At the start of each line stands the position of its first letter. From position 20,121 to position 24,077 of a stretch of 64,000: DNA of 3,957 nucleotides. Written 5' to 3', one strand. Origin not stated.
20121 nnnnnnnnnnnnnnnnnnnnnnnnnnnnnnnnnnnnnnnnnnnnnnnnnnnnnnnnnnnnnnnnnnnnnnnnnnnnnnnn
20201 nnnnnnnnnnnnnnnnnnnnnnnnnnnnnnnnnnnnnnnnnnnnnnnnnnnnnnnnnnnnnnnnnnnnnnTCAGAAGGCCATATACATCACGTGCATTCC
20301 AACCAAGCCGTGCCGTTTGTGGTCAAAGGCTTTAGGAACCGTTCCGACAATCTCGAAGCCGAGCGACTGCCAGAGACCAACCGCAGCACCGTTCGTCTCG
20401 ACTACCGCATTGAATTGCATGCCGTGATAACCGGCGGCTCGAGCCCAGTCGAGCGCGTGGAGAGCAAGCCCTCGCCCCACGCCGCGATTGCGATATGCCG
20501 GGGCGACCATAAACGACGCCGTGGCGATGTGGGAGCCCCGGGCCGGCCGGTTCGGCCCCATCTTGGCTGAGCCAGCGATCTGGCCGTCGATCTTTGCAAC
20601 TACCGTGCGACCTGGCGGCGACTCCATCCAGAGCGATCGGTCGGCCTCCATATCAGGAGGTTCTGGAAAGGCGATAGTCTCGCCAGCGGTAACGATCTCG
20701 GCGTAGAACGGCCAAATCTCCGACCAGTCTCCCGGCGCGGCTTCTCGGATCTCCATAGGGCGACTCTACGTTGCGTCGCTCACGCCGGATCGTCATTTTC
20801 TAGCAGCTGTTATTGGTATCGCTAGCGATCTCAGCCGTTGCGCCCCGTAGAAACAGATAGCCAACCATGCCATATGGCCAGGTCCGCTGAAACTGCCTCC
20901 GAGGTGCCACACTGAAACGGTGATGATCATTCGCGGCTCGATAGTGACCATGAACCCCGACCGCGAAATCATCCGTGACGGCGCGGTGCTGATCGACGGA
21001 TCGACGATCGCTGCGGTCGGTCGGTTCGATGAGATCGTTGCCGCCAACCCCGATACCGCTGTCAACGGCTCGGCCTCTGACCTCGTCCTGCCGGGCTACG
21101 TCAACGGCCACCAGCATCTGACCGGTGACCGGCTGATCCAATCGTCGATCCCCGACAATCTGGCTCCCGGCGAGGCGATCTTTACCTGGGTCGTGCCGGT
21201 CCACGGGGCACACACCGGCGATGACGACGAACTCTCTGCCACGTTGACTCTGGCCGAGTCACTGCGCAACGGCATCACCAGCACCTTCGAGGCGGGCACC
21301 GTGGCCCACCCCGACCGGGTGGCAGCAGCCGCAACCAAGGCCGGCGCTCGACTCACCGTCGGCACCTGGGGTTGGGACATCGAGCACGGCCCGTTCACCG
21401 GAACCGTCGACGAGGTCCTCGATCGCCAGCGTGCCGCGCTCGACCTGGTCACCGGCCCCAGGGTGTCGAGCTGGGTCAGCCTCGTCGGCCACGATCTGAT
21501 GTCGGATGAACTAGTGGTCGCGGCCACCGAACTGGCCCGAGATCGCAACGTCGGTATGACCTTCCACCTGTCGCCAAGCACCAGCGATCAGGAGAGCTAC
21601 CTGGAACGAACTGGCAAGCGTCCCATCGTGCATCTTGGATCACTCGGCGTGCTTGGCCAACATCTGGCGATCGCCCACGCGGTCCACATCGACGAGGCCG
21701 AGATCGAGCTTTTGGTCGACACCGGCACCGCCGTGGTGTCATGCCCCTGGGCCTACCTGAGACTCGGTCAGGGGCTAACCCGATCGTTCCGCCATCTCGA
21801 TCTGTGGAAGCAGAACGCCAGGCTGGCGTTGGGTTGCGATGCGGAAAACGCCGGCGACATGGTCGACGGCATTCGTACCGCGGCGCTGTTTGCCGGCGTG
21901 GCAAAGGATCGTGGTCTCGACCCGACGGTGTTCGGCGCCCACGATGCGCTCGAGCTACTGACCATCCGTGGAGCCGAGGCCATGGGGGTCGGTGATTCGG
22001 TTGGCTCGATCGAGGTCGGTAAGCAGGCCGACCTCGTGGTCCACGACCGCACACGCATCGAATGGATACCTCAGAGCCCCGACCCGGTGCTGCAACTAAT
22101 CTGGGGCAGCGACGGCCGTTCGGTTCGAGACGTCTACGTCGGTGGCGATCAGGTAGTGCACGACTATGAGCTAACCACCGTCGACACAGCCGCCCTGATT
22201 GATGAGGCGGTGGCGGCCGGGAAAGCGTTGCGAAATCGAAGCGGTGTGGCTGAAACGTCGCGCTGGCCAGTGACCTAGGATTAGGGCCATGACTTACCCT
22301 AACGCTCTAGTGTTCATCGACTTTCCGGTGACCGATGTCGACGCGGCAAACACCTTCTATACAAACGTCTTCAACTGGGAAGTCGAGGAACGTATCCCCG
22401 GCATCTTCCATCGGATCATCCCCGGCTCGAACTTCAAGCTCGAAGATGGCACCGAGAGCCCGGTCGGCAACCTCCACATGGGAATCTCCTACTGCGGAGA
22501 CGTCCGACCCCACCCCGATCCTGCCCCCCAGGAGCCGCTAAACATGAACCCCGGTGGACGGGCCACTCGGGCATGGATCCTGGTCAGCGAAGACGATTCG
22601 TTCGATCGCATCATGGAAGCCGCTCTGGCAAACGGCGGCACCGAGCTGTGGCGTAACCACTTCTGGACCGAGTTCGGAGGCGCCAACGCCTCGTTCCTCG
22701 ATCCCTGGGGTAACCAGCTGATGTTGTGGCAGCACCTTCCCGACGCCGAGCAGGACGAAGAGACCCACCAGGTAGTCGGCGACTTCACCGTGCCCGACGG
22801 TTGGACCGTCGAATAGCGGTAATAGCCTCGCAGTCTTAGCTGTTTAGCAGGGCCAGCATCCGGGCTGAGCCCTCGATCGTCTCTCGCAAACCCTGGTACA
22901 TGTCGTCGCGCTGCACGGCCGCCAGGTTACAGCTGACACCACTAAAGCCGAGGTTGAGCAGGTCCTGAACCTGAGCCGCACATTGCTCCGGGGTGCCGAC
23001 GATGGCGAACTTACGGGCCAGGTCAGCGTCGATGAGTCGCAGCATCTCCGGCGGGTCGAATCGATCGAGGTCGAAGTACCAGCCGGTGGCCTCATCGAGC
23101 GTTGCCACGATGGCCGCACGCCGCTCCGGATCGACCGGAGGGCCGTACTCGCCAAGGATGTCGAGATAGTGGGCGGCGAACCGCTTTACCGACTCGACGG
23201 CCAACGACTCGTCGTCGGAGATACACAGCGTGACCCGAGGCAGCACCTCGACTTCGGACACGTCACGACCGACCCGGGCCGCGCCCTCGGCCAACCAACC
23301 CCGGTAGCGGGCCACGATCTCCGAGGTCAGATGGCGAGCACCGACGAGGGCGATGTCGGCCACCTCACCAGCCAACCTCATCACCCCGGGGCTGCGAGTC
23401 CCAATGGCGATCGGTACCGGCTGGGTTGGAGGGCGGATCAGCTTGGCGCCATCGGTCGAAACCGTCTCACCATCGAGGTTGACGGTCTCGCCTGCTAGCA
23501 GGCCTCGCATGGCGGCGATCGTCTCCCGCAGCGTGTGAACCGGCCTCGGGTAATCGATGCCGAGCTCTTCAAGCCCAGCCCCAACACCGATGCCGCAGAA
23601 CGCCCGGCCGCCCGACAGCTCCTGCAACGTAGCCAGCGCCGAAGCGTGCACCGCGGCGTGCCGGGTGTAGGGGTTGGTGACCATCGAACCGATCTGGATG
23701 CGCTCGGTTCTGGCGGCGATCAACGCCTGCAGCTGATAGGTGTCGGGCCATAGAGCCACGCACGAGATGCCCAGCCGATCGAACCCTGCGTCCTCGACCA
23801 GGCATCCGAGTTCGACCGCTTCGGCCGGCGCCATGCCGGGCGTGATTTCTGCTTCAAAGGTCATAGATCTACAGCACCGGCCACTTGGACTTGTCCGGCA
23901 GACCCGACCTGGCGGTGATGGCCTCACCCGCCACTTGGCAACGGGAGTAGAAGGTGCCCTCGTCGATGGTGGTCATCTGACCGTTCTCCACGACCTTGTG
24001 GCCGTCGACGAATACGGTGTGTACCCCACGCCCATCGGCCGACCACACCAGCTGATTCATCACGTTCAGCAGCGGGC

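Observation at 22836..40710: About 18 kb, 15-gene single-strand operon mixing aromatic-oxygenase, ATP-dependent hydantoinase-type, CoA-ligase, deaminase, methyltransferase and BMP-importer functions, matching no pathway I recognise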

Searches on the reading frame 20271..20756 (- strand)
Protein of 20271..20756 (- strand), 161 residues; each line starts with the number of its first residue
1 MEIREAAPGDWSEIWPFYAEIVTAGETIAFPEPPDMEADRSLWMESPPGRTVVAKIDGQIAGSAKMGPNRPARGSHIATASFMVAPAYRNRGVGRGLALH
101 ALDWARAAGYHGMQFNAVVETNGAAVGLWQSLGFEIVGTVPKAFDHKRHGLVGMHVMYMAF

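Call 23: search_protein_families(library=pfam, proteins=[window:20271-20756:-], max_evalue=0.00001)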
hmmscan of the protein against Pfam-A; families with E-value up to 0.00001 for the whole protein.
window:20271-20756:- (161 aa): 3 families
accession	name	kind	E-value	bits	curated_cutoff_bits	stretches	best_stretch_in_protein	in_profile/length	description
PF00583.31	Acetyltransf_1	-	9.8e-19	68.2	20.7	1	30-134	14-116/116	Acetyltransferase (GNAT) family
PF13508.13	Acetyltransf_7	-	1.4e-11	45.1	27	1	49-135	3-83/84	Acetyltransferase (GNAT) domain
PF13673.13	Acetyltransf_10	-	4e-07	30.5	23.6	1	51-146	33-118/128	Acetyltransferase (GNAT) domain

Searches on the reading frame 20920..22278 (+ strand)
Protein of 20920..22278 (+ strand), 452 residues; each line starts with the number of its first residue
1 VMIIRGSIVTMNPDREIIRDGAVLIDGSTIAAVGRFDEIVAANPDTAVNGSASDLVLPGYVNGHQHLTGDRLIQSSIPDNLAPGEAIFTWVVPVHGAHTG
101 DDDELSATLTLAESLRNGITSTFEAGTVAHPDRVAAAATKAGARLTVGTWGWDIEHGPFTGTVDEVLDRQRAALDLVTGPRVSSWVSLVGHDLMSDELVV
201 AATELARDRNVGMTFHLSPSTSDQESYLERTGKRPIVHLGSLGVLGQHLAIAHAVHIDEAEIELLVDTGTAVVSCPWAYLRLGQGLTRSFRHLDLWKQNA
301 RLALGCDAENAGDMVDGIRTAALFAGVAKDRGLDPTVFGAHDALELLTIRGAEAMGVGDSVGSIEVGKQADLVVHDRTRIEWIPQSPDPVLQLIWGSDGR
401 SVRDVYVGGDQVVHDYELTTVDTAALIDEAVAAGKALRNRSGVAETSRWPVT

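Call 4: search_protein_families(library=pfam, proteins=[window:20920-22278:+])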
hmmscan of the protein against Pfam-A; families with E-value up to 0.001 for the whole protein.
window:20920-22278:+ (452 aa): 3 families
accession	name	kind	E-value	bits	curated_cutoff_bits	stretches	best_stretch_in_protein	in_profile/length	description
PF01979.26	Amidohydro_1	-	2.2e-32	113.1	25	1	55-412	1-345/345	Amidohydrolase family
PF22039.1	HUTI_composite_bact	-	2.6e-08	33.8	25.5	1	21-45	1-25/26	Imidazolonepropionase-like composite domain, bacteria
PF07969.17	Amidohydro_3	-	4.1e-08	33.6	29.7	1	277-412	343-471/472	Amidohydrolase family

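Call 6: search_protein_families(library=ncbifam, proteins=[window:20920-22278:+], max_evalue=0.01)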
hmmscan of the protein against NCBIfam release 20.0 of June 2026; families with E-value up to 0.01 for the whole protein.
window:20920-22278:+ (452 aa): 42 families (the best 25 are shown)
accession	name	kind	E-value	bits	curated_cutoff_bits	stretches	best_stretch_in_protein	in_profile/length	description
NF005557.0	PRK07228.1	equivalog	7e-62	209.6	522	1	2-443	4-443/445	5'-deoxyadenosine deaminase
NF006549.0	PRK09045.1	equivalog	3.7e-58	197.2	540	1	6-435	15-437/444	TRZ/ATZ family hydrolase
NF006055.0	PRK08203.1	equivalog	9.1e-48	162.9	532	2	195-440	215-453/455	8-oxoguanine deaminase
NF006056.0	PRK08204.1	subfamily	4.2e-43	147.8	391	1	3-442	7-445/449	hypothetical protein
NF004701.0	PRK06038.1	equivalog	7.2e-42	143.6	609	1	2-440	7-429/432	N-ethylammeline chlorohydrolase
NF005211.0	PRK06687.1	equivalog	1.1e-39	136.4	703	1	7-422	8-418/419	TRZ/ATZ family protein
NF006252.0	PRK08393.1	equivalog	4e-38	131.5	617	1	2-435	3-421/424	N-ethylammeline chlorohydrolase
NF004995.0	PRK06380.1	subfamily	9.9e-36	123.6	567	1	4-428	6-414/418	metal-dependent hydrolase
NF005540.0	PRK07203.1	equivalog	1.7e-34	119.3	444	2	194-440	202-441/444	putative aminohydrolase SsnA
NF004801.0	PRK06151.1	subfamily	2e-33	116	416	2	194-433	219-458/491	chlorohydrolase family protein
NF009059.0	PRK12393.1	equivalog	9.7e-30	103.7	543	1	198-440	222-458/460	amidohydrolase family protein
TIGR03314.1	Se_ssnA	subfamily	1.1e-29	103.6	455.5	1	2-437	2-437/441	putative selenium metabolism protein SsnA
NF006681.0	PRK09229.1-2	equivalog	9.2e-28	97.2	362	1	198-432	216-445/451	formimidoylglutamate deiminase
NF012037.0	PRK15493.1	equivalog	2.5e-27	95.7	779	1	5-434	7-430/435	bifunctional S-methyl-5'-thioadenosine deaminase/S-adenosylhomocysteine deaminase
NF006679.0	PRK09228.1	subfamily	3.3e-25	88.7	351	2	242-412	259-429/433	guanine deaminase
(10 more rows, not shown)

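Call 77: search_solved_structures(query=window:20920-22278:+, max_evalue=1e-15)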
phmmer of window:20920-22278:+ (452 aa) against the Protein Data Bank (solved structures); distinct sequences matched with E-value up to 1e-15: 10.
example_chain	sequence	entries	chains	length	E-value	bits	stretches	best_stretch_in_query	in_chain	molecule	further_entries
4dyk_A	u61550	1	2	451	1.5e-38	135.8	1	6-434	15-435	AMIDOHYDROLASE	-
4gbd_A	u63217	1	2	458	2.2e-38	135.2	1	6-431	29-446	Putative uncharacterized protein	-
4f0r_A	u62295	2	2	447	1.4e-37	132.6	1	7-426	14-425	5-methylthioadenosine/S-adenosylhomocysteine deaminase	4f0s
4dzh_A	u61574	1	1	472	1.5e-35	125.9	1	2-430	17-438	AMIDOHYDROLASE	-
7ww2_A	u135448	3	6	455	6.3e-32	114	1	8-429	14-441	8-oxoguanine deaminase | Hydroxydechloroatrazine ethylaminohydrolase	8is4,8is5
3lnp_A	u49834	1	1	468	1.1e-30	109.9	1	20-438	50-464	Amidohydrolase family Protein OLEI01672_1_465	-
4v1x_A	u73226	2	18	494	4.4e-30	107.9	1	3-449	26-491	ATRAZINE CHLOROHYDROLASE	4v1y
3hpa_A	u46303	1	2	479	6e-27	97.6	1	8-436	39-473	AMIDOHYDROLASE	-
6ohb_A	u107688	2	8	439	4.2e-17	65.1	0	236-380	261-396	Guanine deaminase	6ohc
6sj0_A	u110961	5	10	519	3.6e-16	62.1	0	3-437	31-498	Amidohydrolase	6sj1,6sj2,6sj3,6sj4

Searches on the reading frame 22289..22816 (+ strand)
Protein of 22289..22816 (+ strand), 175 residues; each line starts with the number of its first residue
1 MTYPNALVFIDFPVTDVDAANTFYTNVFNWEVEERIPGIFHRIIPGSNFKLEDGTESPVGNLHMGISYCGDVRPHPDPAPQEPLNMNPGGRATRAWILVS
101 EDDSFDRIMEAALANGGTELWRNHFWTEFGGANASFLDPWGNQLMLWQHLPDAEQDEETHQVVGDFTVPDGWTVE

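Call 4: search_protein_families(library=pfam, proteins=[window:22289-22816:+])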
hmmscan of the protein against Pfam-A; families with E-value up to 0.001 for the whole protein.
window:22289-22816:+ (175 aa): 2 families
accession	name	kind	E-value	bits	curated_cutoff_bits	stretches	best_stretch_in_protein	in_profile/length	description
PF00903.31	Glyoxalase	-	4.3e-07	30.8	20.6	1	10-145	5-120/121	Glyoxalase/Bleomycin resistance protein/Dioxygenase superfamily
PF22677.2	Ble-like_N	-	0.00025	21.2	24.5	1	8-36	3-30/41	Bleomycin resistance protein-like N-terminal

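Call 6: search_protein_families(library=ncbifam, proteins=[window:22289-22816:+], max_evalue=0.01)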
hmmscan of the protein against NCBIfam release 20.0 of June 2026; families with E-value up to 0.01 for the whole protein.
window:22289-22816:+ (175 aa): 1 family
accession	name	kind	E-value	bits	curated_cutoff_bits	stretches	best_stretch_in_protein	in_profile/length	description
NF053614.1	AfsKbindKbpAStmc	equivalog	0.006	16.3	250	0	9-36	7-34/231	AfsK-binding protein KbpA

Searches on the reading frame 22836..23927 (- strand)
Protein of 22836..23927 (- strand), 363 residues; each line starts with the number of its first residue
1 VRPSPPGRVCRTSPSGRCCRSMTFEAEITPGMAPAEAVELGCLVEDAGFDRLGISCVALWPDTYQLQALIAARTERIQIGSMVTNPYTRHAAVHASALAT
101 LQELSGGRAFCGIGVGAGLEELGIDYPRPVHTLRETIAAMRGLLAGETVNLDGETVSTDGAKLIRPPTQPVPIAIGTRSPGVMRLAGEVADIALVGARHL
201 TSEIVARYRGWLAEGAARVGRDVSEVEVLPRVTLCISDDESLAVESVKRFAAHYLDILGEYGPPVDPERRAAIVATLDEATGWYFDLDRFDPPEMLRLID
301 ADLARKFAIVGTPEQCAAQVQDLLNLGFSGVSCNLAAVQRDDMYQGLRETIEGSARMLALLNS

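Call 4: search_protein_families(library=pfam, proteins=[window:22836-23927:-])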
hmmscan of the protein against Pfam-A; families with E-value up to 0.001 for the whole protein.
window:22836-23927:- (363 aa): 1 family
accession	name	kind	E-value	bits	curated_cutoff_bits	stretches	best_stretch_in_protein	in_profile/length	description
PF00296.26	Bac_luciferase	-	4.4e-58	197.5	27.9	1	29-329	17-313/314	Luciferase-like monooxygenase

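Call 6: search_protein_families(library=ncbifam, proteins=[window:22836-23927:-], max_evalue=0.01)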
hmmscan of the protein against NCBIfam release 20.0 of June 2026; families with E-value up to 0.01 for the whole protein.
window:22836-23927:- (363 aa): 28 families (the best 25 are shown)
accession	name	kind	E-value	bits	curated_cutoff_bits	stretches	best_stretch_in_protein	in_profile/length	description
TIGR03555.1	F420_mer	equivalog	3.7e-50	171.2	348.7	1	24-330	1-301/325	5,10-methylenetetrahydromethanopterin reductase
NF002619.0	PRK02271.1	equivalog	1.9e-49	168.8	276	1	22-329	1-301/329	5,10-methylenetetrahydromethanopterin reductase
TIGR04024.1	F420_NP1902A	hypoth_equivalog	2.5e-32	111.9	345.4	1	36-323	16-299/330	TIGR04024 family LLM class F420-dependent oxidoreductase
TIGR03842.1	F420_CPS_4043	hypoth_equivalog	2.4e-29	102.5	295.45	1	34-338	12-312/329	TIGR03842 family LLM class F420-dependent oxidoreductase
TIGR03841.1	F420_Rv3093c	subfamily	5.2e-27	95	213.65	1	33-329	8-290/298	LLM class F420-dependent oxidoreductase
TIGR03564.1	F420_MSMEG_4879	subfamily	5e-25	88.6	234.25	1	45-256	9-220/265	TIGR03564 family F420-dependent LLM class oxidoreductase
TIGR03559.1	F420_Rv3520c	subfamily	1.4e-23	83.5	335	1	35-262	13-254/325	LLM class F420-dependent oxidoreductase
TIGR03857.1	F420_MSMEG_2249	hypoth_equivalog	6.5e-23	81.5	218.4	1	34-327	13-315/329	TIGR03857 family LLM class F420-dependent oxidoreductase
TIGR03619.1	F420_Rv2161c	subfamily_domain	1.6e-21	77.1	166.9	1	62-236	45-218/247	TIGR03619 family F420-dependent LLM class oxidoreductase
TIGR03554.1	F420_G6P_DH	equivalog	1.8e-21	76.5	420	1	32-252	13-249/331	glucose-6-phosphate dehydrogenase (coenzyme-F420)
TIGR03621.1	F420_MSMEG_2516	subfamily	4.2e-20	72.1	213.15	1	36-199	15-179/295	TIGR03621 family F420-dependent LLM class oxidoreductase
TIGR03557.1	F420_G6P_family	subfamily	4.5e-20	72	210.4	1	64-249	50-229/316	TIGR03557 family F420-dependent LLM class oxidoreductase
TIGR03617.1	F420_MSMEG_2256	subfamily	3.9e-18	65.4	278.15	1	60-345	18-310/318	TIGR03617 family F420-dependent LLM class oxidoreductase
TIGR04465.1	ArgArg_F420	equivalog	4.5e-17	62.1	470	1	67-268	100-301/364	F420-dependent hydroxymycolic acid dehydrogenase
TIGR03560.1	F420_Rv1855c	subfamily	2.1e-16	60.4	231.4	1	62-227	51-223/227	TIGR03560 family F420-dependent LLM class oxidoreductase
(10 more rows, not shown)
